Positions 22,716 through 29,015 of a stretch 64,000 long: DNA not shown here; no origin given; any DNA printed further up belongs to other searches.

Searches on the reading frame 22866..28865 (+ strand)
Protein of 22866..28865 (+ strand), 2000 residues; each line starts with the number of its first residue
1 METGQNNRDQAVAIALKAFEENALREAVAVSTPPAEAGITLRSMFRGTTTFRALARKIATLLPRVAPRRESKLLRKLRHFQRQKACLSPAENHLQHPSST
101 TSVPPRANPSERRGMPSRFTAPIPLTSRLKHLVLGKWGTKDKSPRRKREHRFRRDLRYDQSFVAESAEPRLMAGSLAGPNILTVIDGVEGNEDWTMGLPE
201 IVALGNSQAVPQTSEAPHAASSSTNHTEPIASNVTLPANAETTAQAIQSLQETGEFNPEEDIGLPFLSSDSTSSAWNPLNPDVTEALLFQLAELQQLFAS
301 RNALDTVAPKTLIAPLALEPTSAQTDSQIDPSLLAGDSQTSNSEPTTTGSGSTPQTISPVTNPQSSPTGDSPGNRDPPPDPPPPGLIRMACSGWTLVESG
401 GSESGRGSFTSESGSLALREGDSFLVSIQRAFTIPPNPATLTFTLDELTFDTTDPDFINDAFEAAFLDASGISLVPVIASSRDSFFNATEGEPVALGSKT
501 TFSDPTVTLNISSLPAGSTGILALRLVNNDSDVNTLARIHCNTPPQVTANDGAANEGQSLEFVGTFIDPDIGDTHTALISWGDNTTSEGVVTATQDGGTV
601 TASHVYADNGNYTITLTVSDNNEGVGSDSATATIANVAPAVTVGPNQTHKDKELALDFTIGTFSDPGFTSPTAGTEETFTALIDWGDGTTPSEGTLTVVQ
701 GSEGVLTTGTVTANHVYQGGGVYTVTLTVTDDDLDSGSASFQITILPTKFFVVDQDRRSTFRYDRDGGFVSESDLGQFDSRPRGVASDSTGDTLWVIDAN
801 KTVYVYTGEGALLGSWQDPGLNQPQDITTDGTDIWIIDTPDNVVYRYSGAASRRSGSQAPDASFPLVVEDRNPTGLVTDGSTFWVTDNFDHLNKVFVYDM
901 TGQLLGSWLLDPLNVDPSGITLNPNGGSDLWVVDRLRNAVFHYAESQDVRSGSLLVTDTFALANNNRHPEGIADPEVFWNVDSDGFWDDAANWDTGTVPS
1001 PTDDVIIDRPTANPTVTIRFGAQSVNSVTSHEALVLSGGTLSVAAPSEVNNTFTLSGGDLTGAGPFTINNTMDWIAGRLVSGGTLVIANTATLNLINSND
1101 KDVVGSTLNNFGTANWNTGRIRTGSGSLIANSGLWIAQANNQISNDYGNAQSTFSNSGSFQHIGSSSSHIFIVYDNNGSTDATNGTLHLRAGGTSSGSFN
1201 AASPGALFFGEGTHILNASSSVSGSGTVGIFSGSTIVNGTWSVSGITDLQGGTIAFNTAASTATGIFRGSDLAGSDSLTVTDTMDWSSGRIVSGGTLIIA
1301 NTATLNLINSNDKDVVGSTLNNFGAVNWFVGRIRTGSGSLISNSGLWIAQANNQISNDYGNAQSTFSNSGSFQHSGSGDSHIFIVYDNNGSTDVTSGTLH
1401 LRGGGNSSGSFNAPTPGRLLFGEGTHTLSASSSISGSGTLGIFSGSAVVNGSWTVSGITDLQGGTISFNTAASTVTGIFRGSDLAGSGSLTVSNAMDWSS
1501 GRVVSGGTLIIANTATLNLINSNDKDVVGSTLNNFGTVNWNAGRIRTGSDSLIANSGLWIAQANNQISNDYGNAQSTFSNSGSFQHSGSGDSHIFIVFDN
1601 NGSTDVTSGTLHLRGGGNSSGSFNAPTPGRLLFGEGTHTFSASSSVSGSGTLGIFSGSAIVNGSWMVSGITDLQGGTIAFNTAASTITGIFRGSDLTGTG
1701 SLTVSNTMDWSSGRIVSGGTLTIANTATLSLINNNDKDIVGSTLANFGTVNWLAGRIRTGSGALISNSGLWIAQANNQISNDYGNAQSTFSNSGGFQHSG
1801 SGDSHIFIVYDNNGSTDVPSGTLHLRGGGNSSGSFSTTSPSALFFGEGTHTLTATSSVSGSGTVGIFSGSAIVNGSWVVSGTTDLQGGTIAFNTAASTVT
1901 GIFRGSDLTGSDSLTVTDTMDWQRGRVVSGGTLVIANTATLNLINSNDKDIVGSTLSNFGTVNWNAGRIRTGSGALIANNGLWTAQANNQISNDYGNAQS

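Call 18: search_protein_families(library=pfam, proteins=[window:22866-28865:+], max_evalue=0.001)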
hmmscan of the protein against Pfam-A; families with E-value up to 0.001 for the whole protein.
window:22866-28865:+ (2000 aa): 2 families
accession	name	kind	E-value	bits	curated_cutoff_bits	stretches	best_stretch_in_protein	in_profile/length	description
PF18911.6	PKD_4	-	2.8e-14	53.4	27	1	542-634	1-83/85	PKD domain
PF00801.26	PKD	-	1.7e-06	28.3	23.5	1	546-625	3-72/80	PKD domain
